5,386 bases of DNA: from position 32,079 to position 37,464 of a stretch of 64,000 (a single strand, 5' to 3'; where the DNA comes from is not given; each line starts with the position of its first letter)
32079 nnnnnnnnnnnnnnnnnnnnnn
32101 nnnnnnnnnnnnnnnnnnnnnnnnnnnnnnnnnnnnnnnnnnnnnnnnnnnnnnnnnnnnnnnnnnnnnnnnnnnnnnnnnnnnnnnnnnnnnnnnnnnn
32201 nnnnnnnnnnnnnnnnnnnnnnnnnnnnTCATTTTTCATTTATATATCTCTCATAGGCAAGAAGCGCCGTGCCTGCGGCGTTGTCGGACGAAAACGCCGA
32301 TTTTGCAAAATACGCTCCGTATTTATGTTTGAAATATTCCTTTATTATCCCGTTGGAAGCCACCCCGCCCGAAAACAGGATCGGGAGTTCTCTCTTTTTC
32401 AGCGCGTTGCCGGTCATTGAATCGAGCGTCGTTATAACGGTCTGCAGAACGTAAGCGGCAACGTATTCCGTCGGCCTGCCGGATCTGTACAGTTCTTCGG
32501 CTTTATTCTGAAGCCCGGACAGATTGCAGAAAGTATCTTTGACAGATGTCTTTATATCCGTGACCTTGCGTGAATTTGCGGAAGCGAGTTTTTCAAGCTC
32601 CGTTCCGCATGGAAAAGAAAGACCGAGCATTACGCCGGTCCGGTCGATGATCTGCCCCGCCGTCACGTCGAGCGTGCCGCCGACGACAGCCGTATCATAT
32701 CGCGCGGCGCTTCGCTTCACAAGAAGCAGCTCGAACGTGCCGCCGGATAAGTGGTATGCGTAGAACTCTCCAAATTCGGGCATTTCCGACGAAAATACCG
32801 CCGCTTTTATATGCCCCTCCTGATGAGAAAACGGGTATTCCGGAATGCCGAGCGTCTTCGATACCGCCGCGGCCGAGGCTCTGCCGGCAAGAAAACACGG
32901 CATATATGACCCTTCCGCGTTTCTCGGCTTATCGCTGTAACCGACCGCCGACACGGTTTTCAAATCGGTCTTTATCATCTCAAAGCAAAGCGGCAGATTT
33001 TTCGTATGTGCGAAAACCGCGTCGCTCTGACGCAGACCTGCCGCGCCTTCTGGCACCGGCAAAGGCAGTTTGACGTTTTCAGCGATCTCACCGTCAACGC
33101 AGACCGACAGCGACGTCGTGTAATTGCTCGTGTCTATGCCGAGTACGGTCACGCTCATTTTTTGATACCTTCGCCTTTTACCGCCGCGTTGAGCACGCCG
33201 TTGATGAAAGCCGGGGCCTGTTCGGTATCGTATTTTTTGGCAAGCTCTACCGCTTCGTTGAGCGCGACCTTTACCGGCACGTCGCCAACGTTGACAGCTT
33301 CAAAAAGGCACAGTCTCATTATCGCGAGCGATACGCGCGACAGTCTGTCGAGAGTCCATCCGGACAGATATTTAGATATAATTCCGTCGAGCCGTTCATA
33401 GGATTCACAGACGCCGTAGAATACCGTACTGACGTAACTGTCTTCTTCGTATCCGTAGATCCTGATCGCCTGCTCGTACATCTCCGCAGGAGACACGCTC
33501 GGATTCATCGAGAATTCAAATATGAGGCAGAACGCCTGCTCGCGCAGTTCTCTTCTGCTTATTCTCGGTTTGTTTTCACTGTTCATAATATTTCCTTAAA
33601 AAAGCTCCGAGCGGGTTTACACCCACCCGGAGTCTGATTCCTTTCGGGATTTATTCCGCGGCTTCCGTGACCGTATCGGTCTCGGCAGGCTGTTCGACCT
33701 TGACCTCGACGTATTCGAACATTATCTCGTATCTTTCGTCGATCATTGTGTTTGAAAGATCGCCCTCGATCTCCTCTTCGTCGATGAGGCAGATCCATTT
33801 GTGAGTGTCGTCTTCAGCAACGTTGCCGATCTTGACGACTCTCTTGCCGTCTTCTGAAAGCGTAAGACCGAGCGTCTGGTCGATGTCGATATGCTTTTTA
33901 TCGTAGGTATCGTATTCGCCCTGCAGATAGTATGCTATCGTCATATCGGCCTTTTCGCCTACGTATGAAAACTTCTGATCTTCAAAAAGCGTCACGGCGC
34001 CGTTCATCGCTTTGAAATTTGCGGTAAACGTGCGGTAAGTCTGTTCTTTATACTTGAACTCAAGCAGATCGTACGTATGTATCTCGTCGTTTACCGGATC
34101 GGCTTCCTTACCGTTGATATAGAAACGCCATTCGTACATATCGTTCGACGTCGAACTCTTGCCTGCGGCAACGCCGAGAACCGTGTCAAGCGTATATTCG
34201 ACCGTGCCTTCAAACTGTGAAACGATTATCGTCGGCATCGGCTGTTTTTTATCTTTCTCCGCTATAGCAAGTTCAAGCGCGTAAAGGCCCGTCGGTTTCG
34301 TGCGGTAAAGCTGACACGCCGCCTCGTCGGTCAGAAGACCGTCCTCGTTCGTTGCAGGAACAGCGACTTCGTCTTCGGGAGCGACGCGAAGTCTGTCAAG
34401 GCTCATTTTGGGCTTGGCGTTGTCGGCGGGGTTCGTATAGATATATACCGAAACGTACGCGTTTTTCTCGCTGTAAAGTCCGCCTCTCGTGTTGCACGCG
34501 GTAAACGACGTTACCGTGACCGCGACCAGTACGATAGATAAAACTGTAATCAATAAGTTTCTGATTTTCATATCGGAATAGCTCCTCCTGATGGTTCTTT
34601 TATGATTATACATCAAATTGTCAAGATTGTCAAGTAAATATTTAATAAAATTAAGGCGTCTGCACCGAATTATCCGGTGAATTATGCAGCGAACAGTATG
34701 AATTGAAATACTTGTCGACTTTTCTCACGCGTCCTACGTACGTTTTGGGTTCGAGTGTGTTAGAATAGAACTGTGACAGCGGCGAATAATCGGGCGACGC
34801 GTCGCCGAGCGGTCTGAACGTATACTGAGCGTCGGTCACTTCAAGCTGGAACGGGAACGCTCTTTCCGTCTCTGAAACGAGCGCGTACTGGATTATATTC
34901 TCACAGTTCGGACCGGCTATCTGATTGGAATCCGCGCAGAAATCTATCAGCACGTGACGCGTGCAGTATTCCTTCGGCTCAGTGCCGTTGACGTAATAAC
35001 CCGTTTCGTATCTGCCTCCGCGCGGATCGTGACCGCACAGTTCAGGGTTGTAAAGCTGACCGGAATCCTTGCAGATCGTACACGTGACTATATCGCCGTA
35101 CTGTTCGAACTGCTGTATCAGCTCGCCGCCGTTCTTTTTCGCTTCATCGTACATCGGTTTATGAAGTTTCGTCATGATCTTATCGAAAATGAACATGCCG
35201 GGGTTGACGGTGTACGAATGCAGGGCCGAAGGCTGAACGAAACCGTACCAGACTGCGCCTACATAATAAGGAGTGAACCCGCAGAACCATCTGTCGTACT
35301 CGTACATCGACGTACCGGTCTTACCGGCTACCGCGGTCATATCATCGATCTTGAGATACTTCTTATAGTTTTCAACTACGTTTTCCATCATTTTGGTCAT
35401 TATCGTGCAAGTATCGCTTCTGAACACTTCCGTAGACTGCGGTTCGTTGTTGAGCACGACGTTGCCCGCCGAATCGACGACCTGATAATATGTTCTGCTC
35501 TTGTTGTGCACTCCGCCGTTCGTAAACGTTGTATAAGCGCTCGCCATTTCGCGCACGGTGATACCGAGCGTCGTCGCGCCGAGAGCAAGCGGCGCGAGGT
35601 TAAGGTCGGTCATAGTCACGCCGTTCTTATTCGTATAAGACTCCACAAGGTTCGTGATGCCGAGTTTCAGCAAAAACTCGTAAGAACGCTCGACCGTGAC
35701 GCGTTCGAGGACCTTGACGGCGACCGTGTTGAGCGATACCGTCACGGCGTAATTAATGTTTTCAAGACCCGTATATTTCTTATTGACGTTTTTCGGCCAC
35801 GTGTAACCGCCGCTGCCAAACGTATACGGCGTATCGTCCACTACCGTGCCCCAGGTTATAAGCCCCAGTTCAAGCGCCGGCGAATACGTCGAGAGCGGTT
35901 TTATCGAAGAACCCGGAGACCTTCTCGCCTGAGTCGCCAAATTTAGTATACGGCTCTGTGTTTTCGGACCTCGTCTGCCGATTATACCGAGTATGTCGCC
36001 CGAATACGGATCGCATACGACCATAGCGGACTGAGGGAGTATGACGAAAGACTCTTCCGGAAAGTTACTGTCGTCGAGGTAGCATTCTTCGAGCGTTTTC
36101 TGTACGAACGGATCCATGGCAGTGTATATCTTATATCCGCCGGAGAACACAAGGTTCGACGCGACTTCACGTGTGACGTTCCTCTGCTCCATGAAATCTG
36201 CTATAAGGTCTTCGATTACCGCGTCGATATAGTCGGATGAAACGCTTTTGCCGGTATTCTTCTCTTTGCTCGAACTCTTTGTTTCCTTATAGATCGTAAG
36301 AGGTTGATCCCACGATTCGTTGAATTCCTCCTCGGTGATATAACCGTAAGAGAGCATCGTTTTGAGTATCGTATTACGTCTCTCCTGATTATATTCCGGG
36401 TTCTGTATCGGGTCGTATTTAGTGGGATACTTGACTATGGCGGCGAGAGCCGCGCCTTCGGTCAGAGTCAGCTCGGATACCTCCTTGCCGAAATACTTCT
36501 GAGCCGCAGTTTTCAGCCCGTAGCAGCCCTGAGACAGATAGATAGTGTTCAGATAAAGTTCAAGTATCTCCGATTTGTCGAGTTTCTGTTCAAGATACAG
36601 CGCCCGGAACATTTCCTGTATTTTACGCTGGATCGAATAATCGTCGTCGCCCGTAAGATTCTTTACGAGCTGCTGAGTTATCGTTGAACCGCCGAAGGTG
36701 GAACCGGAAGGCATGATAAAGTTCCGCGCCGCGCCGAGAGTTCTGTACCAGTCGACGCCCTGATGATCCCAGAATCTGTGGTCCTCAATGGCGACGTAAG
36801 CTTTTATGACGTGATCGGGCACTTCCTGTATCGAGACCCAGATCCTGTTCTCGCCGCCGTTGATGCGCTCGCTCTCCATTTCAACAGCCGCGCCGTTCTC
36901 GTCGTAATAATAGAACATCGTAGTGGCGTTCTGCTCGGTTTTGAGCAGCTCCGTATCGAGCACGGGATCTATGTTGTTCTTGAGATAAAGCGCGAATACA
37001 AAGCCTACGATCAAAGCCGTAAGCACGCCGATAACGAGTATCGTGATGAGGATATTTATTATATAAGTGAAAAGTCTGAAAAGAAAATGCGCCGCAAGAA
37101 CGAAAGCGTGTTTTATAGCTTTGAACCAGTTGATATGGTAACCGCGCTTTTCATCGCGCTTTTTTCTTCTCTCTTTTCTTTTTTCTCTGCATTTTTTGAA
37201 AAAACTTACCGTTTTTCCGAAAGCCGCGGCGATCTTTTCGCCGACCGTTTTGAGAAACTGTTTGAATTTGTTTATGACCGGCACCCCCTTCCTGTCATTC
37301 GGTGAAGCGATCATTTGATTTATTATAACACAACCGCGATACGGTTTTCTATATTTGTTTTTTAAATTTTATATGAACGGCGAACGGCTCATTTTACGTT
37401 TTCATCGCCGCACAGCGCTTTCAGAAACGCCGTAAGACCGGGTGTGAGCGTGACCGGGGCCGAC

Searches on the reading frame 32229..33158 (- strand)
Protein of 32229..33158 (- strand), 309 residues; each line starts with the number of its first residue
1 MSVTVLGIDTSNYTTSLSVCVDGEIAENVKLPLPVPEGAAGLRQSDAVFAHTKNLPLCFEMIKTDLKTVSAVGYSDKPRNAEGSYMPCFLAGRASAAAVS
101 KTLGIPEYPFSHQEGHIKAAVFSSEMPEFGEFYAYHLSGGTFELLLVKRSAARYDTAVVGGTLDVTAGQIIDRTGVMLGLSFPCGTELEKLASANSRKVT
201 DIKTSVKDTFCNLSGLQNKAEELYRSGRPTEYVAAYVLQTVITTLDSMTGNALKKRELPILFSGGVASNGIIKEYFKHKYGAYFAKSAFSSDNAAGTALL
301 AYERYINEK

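Call 78: search_protein_families(library=pfam, proteins=[window:32229-33158:-], max_evalue=0.00001)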
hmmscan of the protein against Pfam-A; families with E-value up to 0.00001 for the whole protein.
window:32229-33158:- (309 aa): 1 family
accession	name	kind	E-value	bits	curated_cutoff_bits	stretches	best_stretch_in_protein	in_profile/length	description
PF00814.31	TsaD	-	1.6e-17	64.5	24.8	1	60-298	42-263/264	tRNA N6-adenosine threonylcarbamoyltransferase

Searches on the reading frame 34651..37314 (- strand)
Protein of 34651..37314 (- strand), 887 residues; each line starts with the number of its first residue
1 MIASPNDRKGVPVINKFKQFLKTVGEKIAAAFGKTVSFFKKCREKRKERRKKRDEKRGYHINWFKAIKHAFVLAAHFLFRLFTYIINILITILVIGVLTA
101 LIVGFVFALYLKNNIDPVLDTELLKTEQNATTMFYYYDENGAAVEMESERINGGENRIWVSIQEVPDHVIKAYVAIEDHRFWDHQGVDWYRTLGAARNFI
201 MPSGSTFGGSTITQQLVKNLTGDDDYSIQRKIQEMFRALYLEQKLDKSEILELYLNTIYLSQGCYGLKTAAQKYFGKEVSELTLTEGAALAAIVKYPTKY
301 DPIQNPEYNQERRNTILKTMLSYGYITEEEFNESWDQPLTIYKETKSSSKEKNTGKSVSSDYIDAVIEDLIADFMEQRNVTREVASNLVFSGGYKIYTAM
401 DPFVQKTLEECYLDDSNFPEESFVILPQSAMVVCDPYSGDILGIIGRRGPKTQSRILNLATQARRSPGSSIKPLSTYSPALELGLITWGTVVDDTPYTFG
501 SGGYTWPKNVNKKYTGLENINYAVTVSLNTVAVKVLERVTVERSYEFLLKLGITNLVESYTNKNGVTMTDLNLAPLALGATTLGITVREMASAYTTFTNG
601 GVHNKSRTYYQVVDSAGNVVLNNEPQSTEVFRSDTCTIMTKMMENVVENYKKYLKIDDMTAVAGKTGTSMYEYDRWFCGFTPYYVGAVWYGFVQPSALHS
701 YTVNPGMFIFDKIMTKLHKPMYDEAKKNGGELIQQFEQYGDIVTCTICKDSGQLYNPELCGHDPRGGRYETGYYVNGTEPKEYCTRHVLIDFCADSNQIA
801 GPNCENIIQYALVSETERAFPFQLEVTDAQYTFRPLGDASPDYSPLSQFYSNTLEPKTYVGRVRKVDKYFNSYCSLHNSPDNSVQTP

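Call 78: search_protein_families(library=pfam, proteins=[window:34651-37314:-], max_evalue=0.00001)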
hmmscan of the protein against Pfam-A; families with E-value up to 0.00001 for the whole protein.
window:34651-37314:- (887 aa): 2 families
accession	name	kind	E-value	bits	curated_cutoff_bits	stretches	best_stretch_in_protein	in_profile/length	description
PF00912.28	Transgly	-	1.6e-60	204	27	1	151-320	8-177/178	Transglycosylase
PF00905.27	Transpeptidase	-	6.9e-27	94.9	22.1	1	430-689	2-272/299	Penicillin binding protein transpeptidase domain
